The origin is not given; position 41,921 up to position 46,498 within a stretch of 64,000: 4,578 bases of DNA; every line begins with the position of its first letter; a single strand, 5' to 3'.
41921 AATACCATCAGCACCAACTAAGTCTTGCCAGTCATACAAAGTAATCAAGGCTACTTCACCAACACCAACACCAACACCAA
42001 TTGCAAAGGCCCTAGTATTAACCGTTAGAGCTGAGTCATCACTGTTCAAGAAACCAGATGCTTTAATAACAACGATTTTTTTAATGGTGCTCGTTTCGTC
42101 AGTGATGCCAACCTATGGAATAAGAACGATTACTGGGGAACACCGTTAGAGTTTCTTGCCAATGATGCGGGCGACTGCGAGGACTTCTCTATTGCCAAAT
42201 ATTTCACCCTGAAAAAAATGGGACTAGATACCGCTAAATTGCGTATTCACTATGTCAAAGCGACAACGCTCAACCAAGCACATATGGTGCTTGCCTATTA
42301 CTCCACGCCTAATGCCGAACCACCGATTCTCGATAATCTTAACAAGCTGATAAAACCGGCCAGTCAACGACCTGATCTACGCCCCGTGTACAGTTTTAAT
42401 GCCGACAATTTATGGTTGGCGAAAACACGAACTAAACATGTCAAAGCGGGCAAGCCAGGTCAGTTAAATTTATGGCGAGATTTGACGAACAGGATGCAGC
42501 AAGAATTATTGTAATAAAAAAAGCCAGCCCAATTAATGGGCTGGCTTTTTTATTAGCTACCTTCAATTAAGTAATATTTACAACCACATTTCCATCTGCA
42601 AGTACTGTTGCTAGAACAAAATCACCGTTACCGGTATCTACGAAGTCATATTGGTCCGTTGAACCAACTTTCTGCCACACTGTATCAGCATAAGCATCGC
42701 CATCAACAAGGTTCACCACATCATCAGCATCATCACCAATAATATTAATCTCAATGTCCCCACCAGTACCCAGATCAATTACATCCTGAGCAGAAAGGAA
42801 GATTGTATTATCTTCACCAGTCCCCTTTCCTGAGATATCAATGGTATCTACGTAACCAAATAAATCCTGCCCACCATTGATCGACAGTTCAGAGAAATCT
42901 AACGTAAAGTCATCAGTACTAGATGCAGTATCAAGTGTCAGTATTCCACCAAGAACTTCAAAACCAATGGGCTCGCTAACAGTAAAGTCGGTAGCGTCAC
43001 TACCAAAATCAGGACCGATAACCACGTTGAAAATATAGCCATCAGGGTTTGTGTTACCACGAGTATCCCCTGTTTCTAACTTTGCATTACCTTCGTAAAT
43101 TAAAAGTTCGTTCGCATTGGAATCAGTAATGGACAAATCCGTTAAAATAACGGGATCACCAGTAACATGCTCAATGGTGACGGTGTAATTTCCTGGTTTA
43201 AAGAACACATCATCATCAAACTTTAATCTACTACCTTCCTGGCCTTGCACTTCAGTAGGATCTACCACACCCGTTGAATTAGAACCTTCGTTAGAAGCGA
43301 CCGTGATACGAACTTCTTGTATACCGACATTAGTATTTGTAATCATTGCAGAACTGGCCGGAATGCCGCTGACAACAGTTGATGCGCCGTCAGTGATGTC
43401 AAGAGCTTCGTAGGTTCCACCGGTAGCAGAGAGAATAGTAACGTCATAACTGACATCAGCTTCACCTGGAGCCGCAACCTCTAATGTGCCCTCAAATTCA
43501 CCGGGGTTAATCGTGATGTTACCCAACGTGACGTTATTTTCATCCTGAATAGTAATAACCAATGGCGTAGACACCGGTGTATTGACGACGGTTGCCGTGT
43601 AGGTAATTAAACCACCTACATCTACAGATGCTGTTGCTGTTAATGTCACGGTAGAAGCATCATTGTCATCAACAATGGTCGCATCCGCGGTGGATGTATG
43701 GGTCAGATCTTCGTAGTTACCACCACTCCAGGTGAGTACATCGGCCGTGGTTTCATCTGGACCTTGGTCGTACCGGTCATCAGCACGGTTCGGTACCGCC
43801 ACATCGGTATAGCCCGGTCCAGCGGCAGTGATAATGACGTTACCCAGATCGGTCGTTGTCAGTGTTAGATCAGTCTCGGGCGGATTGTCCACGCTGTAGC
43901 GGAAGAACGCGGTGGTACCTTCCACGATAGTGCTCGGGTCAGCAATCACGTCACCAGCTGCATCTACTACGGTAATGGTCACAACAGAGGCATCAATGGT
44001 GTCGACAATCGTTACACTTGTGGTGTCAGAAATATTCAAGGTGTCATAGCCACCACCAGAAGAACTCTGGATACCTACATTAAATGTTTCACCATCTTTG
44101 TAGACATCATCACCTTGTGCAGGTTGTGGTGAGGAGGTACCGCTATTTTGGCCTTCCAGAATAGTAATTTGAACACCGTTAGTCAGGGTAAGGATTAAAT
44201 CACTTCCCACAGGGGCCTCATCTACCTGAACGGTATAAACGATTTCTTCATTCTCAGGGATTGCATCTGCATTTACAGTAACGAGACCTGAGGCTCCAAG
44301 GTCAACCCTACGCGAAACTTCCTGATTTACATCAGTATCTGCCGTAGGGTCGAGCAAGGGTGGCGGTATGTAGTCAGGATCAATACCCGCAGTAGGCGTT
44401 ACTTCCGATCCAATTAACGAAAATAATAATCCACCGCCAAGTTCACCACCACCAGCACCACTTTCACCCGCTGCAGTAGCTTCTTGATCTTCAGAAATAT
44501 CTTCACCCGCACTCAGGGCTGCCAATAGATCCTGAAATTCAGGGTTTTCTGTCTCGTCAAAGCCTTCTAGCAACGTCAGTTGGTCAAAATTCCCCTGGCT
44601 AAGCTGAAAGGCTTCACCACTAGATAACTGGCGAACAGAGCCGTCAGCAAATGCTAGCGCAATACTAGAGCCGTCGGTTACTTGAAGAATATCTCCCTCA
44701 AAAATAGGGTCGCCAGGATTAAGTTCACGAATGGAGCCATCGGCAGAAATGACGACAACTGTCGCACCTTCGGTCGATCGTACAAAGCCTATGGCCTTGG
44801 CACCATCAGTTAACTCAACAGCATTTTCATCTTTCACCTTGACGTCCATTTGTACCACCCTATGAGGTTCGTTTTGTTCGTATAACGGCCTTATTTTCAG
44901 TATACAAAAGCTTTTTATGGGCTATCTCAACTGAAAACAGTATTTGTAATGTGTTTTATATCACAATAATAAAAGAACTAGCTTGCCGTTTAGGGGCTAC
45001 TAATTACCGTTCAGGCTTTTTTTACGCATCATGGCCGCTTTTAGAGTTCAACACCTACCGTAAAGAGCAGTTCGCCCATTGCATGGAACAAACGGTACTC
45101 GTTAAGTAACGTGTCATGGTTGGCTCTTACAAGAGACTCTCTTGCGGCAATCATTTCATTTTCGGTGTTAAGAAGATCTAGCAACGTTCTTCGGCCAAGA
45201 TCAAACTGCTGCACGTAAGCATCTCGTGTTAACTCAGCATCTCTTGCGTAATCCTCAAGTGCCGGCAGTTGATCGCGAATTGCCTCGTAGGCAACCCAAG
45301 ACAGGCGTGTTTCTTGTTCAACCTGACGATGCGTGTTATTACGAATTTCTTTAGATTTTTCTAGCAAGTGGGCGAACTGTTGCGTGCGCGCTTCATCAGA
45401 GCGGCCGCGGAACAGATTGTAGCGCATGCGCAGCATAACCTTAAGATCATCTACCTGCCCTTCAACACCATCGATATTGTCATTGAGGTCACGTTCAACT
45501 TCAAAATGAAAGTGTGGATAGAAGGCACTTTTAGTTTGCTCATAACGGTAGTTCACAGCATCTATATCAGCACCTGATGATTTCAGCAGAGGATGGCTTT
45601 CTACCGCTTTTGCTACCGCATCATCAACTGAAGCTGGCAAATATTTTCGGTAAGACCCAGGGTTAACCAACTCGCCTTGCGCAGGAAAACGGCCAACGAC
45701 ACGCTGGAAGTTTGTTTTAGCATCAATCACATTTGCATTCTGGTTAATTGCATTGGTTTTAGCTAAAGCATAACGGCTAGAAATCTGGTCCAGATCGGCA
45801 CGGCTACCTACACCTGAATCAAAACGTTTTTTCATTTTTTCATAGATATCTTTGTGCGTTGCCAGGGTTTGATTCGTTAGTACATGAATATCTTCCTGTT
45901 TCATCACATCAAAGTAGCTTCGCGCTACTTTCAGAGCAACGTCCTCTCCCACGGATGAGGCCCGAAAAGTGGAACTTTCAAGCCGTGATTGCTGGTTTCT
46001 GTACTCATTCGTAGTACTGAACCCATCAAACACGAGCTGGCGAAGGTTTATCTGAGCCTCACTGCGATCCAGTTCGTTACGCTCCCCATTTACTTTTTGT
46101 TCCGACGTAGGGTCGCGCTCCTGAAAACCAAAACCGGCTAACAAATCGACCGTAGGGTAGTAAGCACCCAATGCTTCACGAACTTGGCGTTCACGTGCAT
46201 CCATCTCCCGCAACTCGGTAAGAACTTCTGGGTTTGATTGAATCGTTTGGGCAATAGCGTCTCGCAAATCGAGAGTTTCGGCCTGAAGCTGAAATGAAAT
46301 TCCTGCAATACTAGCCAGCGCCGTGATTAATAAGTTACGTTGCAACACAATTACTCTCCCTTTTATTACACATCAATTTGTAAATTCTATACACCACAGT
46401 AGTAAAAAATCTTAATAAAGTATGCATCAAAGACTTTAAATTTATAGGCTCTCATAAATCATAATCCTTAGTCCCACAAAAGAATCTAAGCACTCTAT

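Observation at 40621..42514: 1449-bp unit bounded by near-identical lapG repeats: two alternative LapG catalytic halves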

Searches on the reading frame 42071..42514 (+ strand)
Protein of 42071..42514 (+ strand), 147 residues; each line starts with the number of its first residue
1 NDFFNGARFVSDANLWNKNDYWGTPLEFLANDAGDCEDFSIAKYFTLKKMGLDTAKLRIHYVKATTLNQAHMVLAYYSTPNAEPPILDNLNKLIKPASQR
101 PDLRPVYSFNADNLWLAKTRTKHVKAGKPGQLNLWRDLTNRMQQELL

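Call 7: search_protein_families(library=pfam, proteins=[window:42071-42514:+])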
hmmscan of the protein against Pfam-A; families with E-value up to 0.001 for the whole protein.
window:42071-42514:+ (147 aa): 1 family
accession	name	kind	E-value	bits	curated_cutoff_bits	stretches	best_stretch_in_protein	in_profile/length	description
PF06035.17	Peptidase_C93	-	4.5e-11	43.2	27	1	10-99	56-137/162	Bacterial transglutaminase-like cysteine proteinase BTLCP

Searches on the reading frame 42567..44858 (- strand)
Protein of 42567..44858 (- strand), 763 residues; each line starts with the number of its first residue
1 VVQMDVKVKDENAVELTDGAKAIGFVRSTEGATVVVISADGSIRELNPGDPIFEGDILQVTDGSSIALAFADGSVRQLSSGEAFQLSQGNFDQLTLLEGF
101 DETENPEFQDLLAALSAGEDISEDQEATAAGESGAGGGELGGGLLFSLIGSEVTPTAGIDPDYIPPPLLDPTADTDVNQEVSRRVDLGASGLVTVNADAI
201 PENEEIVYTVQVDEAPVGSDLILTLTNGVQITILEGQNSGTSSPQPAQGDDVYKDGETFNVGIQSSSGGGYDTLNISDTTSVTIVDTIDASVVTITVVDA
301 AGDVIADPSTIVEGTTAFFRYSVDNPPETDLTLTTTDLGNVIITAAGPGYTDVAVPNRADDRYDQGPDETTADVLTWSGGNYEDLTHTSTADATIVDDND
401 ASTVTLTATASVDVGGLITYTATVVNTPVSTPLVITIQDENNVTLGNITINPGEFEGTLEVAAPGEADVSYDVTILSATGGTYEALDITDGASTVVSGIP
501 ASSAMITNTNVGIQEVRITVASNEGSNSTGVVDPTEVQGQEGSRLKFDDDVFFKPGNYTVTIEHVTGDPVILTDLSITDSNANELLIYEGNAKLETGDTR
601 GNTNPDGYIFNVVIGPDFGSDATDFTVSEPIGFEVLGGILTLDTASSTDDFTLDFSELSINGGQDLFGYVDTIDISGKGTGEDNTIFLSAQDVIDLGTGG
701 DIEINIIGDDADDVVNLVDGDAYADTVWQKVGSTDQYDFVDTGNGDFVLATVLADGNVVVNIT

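Call 7: search_protein_families(library=pfam, proteins=[window:42567-44858:-])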
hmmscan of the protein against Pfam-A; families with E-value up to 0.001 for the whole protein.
window:42567-44858:- (763 aa): 1 family
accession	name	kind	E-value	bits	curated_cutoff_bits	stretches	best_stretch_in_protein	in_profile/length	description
PF20579.4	LapA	-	1.8e-34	118.5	27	3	194-287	6-99/99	LapA domain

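Call 20: find_homologous_proteins(query=window:42567-44858:-)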
Query window:42567-44858:- (763 aa): 56 proteins with E <= 0.001 among 8000 candidates.
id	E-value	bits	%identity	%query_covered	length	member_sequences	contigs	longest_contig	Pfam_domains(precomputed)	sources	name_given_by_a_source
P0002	0.0e+0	2020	94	68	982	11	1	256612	PF20579.5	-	-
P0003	0.0e+0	1813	94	68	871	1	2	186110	PF20579.5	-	-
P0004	0.0e+0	1800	94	68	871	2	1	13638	PF20579.5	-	-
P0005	0.0e+0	1604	100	100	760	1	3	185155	PF20579.5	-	-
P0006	0.0e+0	1602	100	100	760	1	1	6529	PF20579.5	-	-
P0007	0.0e+0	1601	100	100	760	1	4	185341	PF20579.5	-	-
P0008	0.0e+0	1599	100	100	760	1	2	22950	PF20579.5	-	-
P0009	0.0e+0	1599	100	100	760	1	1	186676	PF20579.5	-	-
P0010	0.0e+0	1596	100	100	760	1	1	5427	PF20579.5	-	-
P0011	0.0e+0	1595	99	100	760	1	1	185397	PF20579.5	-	-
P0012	2.6e-291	987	100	62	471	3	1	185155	PF20579.5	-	-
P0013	2.2e-290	984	99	62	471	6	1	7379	PF20579.5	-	-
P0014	8.4e-290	982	99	62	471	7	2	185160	PF20579.5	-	-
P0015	8.2e-181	622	69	61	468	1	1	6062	PF20579.5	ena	-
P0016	1.7e-154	535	46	93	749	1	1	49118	PF20579.5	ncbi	-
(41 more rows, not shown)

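Call 21: find_encoding_contigs(protein=P0002, flank=7000, max_places=4)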
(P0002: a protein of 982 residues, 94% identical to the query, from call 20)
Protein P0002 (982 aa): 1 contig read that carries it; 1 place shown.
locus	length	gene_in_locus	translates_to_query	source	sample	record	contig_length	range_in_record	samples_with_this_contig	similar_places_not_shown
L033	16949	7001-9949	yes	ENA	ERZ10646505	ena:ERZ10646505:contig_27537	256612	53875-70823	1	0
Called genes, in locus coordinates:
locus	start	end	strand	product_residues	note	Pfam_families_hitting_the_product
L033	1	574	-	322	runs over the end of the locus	PF00923:TAL_FSA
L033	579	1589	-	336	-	PF01207:Dus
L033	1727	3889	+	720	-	PF00664:ABC_membrane, PF00005:ABC_tran, PF02463:SMC_N (faint)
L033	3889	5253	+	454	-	PF25984:BSH_YknX (faint), PF25994:HH_AprE, PF26002:Beta-barrel_AprE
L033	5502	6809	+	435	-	PF02321:OEP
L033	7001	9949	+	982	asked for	PF20579:LapA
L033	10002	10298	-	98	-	-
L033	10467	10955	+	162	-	-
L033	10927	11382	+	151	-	PF00353:HemolysinCabind (weak)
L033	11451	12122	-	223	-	PF06035:Peptidase_C93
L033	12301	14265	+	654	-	PF16448:LapD_MoxY_N, PF00990:GGDEF, PF00563:EAL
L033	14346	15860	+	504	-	PF00749:tRNA-synt_1c, PF19269:Anticodon_2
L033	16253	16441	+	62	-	-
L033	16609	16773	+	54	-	-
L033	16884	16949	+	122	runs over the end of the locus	PF18602:Rap1a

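Call 22: find_encoding_contigs(protein=P0003, flank=7000, max_places=4)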
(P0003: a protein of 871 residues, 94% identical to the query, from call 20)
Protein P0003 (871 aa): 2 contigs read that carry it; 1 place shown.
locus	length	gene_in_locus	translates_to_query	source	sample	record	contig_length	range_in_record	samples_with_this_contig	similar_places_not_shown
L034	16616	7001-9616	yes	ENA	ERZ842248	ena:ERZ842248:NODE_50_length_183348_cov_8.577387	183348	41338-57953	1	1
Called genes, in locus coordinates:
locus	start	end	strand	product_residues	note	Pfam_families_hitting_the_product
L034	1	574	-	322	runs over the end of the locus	PF00923:TAL_FSA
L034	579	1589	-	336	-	PF01207:Dus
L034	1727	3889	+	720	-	PF00664:ABC_membrane, PF00005:ABC_tran, PF02463:SMC_N (faint)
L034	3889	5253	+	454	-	PF25984:BSH_YknX (faint), PF25994:HH_AprE, PF26002:Beta-barrel_AprE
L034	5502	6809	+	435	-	PF02321:OEP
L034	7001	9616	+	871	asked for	PF20579:LapA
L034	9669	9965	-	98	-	-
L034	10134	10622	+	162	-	-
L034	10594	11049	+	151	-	PF00353:HemolysinCabind (weak)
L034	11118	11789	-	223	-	PF06035:Peptidase_C93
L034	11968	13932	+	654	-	PF16448:LapD_MoxY_N, PF00990:GGDEF, PF00563:EAL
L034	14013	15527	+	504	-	PF00749:tRNA-synt_1c, PF19269:Anticodon_2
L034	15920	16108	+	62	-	-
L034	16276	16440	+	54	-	-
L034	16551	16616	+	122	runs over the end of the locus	PF18602:Rap1a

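Call 23: find_encoding_contigs(protein=P0016, flank=7000, max_places=3)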
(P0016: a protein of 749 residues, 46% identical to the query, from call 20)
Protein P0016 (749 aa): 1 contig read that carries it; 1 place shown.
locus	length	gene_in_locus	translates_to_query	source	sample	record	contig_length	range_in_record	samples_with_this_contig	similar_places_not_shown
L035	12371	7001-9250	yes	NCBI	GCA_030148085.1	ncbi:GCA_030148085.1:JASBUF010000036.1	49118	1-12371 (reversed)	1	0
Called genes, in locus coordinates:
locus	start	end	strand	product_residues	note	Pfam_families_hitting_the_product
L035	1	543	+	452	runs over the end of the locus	PF03631:Virul_fac_BrkB, PF02082:Rrf2 (weak)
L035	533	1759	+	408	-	PF02441:Flavoprotein, PF04127:DFP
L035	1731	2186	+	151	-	PF22769:DCD, PF00692:dUTPase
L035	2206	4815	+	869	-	PF02878:PGM_PMM_I, PF02879:PGM_PMM_II, PF02880:PGM_PMM_III, PF00408:PGM_PMM_IV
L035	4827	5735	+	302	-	PF00696:AA_kinase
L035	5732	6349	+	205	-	PF00440:TetR_N, PF22276:SlmA-like_C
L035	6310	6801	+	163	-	-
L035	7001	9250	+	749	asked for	PF20579:LapA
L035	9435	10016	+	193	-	-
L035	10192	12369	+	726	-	?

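Call 24: find_encoding_contigs(protein=P0015, flank=7000, max_places=3)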
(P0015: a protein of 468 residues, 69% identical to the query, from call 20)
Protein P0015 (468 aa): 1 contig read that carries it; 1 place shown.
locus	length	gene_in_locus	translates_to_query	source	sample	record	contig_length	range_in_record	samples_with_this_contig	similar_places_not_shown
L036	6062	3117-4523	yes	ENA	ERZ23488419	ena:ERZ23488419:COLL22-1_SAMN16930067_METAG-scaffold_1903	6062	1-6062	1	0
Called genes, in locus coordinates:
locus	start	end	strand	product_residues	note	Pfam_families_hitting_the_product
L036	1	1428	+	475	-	?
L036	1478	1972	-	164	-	PF06035:Peptidase_C93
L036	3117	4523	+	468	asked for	PF20579:LapA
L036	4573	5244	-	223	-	PF06035:Peptidase_C93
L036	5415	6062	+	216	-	?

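Call 41: search_protein_families(library=ncbifam, proteins=[window:42567-44858:-], max_evalue=0.01)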
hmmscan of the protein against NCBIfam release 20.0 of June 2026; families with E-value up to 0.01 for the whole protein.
window:42567-44858:- (763 aa): 1 family
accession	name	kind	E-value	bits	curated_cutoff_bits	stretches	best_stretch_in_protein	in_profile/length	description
NF033682.1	retention_LapA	subfamily_domain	7.6e-21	74.8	50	1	23-158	3-139/145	retention module-containing protein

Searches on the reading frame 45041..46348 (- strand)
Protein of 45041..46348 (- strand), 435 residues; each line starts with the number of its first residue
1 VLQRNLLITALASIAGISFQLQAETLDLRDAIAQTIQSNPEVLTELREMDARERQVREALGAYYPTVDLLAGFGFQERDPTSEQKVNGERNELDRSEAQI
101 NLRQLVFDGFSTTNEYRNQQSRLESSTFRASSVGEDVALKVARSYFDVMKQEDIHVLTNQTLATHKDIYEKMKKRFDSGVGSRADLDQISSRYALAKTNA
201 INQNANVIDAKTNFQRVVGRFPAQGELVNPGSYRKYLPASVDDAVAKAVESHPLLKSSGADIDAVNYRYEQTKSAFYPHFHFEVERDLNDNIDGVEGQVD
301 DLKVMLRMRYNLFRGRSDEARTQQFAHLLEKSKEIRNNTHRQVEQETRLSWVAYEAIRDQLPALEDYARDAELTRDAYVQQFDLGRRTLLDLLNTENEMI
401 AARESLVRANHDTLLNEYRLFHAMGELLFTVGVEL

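Call 7: search_protein_families(library=pfam, proteins=[window:45041-46348:-])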
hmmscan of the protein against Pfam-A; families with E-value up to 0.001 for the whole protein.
window:45041-46348:- (435 aa): 1 family
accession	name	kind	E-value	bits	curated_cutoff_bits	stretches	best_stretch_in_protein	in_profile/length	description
PF02321.23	OEP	-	1.6e-54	185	22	2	242-425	2-187/187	Outer membrane efflux protein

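Call 41: search_protein_families(library=ncbifam, proteins=[window:45041-46348:-], max_evalue=0.01)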
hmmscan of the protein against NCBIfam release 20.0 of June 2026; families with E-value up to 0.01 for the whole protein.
window:45041-46348:- (435 aa): 6 families
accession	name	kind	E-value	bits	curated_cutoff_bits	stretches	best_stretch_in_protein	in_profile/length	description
TIGR01844.1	type_I_sec_TolC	subfamily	3.3e-90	303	225.15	1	25-428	2-401/414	TolC family outer membrane protein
NF007002.0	PRK09465.1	equivalog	1.9e-26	92.6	495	1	8-427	8-426/460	outer membrane channel protein TolC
NF052390.1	efflux_OMP_AbuO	equivalog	8.7e-20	70.8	700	1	19-427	14-433/447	multidrug efflux outer membrane protein AbuO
TIGR01845.1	outer_NodT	subfamily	1.3e-13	50.6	210.05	1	28-425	59-458/460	efflux transporter outer membrane subunit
NF033143.1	efflux_OM_AdeK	equivalog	0.00013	20.9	900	1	141-223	172-254/480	multidrug efflux RND transporter AdeIJK outer membrane channel subunit AdeK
NF033142.1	efflux_OM_AdeC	exception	0.0026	16.5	975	1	156-220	187-251/465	multidrug efflux RND transporter AdeABC outer membrane channel subunit AdeC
